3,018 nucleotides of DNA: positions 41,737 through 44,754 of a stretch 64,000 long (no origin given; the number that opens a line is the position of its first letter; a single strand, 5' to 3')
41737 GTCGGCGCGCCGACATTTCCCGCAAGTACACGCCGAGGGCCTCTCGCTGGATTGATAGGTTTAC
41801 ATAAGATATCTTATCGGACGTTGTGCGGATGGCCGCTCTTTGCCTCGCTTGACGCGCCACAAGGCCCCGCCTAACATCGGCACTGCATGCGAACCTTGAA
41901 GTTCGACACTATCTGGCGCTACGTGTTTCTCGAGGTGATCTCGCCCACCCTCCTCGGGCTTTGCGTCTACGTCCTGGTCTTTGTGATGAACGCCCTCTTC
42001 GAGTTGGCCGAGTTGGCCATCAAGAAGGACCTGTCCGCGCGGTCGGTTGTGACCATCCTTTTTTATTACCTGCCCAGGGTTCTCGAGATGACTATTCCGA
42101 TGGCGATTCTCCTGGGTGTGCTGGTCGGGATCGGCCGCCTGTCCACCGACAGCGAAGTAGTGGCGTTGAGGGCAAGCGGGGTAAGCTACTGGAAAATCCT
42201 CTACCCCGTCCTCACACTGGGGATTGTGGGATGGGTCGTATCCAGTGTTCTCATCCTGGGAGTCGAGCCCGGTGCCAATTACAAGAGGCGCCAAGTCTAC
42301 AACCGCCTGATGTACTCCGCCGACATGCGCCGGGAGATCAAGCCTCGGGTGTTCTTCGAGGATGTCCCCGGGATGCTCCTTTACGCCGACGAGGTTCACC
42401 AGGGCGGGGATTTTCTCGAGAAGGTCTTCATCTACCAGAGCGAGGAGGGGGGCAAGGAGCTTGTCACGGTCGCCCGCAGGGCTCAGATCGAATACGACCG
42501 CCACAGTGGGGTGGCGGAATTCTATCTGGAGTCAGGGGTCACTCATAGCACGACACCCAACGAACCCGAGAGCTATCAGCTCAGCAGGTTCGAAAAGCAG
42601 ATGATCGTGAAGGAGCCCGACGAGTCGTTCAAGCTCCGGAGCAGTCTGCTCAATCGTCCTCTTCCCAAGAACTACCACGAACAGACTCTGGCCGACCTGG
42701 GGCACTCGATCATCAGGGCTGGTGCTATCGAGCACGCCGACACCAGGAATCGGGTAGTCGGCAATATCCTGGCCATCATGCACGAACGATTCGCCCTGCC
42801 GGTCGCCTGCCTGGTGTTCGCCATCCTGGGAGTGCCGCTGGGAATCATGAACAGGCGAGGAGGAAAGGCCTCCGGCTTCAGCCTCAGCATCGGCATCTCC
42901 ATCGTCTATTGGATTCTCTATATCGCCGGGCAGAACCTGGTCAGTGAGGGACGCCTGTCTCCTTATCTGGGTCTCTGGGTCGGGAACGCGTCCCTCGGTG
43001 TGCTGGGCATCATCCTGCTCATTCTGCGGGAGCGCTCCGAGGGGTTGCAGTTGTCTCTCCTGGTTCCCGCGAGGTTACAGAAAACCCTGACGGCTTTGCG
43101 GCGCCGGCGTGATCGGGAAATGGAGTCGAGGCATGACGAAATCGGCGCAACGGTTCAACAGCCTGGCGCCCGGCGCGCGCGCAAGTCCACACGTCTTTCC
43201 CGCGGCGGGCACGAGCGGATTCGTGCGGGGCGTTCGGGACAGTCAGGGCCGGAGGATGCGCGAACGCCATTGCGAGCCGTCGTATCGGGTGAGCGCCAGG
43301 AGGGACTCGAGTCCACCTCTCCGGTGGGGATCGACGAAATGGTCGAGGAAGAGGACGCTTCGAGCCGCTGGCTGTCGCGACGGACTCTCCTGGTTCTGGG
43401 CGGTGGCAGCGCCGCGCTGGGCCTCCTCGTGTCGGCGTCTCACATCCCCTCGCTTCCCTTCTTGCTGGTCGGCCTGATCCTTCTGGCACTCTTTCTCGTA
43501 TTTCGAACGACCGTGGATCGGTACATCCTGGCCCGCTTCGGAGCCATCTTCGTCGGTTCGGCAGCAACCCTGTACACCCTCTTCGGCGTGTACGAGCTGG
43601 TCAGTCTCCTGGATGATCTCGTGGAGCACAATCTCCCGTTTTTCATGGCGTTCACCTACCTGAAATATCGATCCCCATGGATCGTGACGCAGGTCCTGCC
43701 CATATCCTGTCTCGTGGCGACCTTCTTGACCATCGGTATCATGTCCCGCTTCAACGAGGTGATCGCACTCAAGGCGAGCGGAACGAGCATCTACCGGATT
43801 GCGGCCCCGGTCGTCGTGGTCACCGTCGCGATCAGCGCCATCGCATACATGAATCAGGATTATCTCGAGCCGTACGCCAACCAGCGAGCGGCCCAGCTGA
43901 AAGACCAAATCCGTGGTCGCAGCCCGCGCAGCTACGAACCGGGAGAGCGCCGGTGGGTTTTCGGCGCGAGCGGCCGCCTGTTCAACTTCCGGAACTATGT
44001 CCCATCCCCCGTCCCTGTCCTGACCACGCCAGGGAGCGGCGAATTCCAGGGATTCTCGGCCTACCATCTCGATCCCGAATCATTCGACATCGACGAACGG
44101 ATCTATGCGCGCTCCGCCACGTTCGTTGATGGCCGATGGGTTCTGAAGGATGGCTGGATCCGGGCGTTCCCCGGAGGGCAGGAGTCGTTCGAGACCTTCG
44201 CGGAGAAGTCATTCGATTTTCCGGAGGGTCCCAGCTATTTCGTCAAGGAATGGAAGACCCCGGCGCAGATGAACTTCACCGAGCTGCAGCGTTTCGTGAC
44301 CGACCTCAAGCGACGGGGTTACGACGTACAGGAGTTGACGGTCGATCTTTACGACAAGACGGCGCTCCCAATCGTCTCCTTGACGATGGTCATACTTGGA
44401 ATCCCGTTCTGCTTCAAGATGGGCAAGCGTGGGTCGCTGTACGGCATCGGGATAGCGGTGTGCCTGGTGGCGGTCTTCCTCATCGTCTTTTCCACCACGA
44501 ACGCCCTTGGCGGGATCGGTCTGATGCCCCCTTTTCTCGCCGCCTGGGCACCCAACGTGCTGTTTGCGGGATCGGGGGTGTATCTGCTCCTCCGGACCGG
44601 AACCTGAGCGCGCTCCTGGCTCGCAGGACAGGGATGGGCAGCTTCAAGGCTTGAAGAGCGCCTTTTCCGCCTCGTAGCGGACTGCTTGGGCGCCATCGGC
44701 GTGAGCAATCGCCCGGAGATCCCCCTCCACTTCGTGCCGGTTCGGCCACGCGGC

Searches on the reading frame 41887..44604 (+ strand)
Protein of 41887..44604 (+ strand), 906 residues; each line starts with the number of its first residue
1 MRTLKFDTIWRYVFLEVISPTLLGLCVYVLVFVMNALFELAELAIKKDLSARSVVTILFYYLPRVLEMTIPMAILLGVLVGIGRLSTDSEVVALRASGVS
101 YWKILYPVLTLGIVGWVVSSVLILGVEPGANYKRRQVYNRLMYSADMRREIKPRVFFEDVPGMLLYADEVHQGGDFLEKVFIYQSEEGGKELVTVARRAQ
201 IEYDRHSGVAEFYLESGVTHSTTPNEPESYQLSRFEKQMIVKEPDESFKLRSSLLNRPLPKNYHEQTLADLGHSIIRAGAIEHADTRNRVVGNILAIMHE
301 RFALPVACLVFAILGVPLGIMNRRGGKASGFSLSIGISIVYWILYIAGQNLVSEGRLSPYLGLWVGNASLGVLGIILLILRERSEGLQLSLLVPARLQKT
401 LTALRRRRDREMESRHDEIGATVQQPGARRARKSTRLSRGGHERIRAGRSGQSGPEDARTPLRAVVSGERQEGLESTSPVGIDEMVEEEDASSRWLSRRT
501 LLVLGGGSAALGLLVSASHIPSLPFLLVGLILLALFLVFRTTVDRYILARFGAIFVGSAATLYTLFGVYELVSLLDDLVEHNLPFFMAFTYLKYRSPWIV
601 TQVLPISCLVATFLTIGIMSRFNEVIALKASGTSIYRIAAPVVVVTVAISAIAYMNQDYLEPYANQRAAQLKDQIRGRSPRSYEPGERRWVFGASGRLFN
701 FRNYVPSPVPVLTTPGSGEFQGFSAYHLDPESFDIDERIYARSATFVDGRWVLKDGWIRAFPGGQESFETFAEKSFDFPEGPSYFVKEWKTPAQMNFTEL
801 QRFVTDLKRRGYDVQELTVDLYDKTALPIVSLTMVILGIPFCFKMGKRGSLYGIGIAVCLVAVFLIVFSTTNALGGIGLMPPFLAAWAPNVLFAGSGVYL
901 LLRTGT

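Call 38: search_protein_families(library=pfam, proteins=[window:41887-44604:+], max_evalue=0.0001)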
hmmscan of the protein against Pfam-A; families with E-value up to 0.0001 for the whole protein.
window:41887-44604:+ (906 aa): 1 family
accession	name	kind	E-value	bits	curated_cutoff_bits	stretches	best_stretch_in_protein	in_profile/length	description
PF03739.19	LptF_LptG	-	7.6e-152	505.8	27.9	2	545-903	1-353/353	Lipopolysaccharide export system permease LptF/LptG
